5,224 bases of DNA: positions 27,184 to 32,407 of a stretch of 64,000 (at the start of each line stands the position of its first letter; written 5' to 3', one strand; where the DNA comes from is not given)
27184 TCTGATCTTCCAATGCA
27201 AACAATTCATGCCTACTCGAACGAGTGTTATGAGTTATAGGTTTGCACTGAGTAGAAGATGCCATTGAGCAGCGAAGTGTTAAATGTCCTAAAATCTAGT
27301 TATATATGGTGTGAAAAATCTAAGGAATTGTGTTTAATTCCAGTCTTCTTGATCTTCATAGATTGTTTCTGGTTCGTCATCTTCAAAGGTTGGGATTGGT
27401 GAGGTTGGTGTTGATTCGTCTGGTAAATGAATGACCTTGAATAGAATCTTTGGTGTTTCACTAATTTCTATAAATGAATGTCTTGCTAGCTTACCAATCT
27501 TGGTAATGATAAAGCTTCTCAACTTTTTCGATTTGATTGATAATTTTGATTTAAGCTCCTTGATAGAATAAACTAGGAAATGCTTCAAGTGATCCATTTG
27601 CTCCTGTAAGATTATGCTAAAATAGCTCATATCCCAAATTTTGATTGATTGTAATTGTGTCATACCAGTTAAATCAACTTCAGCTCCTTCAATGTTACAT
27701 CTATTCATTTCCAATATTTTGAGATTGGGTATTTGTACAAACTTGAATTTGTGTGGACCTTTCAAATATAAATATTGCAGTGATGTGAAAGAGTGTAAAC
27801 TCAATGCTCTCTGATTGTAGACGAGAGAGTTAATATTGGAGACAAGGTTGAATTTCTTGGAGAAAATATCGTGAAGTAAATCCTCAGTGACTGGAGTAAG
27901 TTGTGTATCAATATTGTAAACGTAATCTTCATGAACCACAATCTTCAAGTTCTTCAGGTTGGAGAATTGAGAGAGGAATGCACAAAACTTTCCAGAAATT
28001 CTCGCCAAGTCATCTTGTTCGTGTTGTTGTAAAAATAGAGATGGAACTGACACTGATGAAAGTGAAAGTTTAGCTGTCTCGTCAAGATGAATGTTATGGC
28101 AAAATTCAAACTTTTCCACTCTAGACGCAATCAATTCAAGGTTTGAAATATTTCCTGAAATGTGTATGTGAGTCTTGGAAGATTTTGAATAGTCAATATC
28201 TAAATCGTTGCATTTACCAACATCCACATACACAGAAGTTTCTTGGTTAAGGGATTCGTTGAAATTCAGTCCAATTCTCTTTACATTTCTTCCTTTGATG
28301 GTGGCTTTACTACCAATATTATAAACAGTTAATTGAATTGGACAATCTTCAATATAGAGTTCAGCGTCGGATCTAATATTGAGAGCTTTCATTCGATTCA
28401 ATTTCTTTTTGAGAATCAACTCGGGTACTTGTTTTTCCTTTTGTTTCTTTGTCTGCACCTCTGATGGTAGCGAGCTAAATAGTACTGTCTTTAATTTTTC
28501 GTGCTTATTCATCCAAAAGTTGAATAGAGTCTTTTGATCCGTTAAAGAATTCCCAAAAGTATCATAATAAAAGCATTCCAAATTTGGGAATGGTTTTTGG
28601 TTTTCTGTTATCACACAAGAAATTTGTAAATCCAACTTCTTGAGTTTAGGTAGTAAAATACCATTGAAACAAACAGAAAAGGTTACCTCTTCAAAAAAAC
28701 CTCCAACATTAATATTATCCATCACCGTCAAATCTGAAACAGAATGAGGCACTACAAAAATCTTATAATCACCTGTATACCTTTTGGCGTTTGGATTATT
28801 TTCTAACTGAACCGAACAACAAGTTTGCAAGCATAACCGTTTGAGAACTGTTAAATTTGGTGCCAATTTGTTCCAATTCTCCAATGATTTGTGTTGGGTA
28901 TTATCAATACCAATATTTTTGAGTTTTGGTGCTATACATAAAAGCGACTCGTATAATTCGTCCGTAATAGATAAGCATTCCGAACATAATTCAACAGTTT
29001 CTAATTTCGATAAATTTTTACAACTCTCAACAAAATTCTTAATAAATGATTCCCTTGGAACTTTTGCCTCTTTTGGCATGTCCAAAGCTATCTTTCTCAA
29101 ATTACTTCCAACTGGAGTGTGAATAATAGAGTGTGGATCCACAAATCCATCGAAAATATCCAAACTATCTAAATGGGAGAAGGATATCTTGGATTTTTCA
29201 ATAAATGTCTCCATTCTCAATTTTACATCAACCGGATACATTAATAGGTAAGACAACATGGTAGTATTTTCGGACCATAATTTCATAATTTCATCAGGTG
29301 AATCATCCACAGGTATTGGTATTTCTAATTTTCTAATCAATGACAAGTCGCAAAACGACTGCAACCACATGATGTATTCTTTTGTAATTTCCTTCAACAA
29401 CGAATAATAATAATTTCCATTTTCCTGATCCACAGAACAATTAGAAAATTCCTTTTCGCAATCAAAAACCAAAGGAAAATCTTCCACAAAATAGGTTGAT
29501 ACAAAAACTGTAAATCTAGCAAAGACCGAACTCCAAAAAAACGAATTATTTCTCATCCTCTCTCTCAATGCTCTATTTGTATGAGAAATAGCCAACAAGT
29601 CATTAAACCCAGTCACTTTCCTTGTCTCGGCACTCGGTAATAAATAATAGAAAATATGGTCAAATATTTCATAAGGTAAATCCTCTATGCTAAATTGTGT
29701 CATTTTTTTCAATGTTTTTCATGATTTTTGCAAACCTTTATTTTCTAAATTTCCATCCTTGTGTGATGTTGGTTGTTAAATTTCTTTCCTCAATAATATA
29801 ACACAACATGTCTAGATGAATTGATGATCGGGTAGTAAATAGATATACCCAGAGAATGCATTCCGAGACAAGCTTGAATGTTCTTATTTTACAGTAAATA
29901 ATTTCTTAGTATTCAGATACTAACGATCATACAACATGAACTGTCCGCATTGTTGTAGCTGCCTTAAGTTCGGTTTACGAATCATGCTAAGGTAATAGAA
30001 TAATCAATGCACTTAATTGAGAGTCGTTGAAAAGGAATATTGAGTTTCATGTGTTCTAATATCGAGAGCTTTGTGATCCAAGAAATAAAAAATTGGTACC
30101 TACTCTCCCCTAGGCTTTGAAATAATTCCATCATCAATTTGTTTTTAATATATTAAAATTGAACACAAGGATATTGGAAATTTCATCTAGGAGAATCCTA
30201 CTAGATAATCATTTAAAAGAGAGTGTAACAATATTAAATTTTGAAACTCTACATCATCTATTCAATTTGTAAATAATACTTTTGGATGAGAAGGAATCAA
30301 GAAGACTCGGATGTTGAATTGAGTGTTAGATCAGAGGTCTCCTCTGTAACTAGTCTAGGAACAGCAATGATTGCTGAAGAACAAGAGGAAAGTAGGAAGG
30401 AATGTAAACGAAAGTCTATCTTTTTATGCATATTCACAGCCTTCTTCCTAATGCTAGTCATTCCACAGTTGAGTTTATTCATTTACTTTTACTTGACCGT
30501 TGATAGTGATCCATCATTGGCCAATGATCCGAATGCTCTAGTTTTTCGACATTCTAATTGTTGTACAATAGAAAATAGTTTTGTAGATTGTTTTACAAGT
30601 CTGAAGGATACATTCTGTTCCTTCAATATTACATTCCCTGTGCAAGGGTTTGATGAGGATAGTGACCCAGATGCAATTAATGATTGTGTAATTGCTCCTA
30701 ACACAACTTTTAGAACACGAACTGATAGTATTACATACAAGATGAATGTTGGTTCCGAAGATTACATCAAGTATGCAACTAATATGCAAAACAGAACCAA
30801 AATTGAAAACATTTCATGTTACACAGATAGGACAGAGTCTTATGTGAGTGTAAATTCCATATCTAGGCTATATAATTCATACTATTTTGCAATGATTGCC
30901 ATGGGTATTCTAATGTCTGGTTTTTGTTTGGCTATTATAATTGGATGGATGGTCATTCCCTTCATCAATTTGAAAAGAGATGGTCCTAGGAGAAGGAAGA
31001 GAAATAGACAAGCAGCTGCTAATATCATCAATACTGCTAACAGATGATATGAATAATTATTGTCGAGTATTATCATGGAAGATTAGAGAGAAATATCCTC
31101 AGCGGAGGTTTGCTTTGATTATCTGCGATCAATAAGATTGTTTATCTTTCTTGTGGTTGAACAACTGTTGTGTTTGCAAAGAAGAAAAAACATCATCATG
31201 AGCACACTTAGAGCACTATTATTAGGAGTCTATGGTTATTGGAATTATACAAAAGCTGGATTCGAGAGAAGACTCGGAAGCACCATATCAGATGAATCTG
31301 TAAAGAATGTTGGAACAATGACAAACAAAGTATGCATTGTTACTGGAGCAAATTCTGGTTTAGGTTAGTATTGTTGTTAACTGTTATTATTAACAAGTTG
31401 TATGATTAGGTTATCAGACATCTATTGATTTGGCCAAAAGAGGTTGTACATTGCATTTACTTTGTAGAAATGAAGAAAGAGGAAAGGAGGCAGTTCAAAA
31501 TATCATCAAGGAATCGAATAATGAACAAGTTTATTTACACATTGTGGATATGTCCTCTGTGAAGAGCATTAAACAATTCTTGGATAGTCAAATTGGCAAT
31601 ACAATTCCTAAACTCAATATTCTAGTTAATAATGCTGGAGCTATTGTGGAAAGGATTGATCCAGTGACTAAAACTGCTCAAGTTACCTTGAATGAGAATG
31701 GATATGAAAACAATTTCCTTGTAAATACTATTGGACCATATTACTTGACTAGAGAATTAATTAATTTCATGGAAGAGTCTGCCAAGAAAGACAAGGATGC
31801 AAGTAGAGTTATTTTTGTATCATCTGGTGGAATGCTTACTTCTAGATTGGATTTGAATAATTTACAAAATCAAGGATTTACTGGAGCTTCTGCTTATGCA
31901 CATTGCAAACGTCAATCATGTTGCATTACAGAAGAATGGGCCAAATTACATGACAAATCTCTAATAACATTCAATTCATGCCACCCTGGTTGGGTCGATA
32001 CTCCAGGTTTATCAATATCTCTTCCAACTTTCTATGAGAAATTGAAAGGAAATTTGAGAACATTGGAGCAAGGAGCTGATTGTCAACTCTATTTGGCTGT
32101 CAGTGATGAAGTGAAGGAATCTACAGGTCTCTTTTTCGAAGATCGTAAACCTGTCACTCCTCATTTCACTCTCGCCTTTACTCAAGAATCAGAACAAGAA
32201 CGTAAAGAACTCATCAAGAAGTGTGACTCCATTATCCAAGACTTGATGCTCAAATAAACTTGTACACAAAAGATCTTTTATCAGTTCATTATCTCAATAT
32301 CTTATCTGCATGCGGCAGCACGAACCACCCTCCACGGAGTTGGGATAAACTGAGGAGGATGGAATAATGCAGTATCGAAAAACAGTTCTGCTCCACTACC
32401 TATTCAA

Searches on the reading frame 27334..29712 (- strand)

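Call 74: search_protein_families(library=pfam, max_evalue=0.001, proteins=[window:27334-29712:-])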
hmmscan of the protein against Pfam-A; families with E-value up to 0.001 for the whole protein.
window:27334-29712:- (792 aa): 1 family
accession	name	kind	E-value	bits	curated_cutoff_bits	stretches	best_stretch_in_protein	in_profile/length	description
PF12937.12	F-box-like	-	0.00087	19.4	24.3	0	9-64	1-45/47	F-box-like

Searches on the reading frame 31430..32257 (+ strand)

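Call 74: search_protein_families(library=pfam, max_evalue=0.001, proteins=[window:31430-32257:+])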
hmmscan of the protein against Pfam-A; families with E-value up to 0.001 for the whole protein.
window:31430-32257:+ (275 aa): 2 families
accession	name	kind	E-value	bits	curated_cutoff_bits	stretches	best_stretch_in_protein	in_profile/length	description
PF00106.31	adh_short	-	7.9e-17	61.8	26.6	1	1-192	20-185/195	short chain dehydrogenase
PF13561.12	adh_short_C2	-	1.3e-12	48.2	27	1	1-194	16-181/236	Enoyl-(Acyl carrier protein) reductase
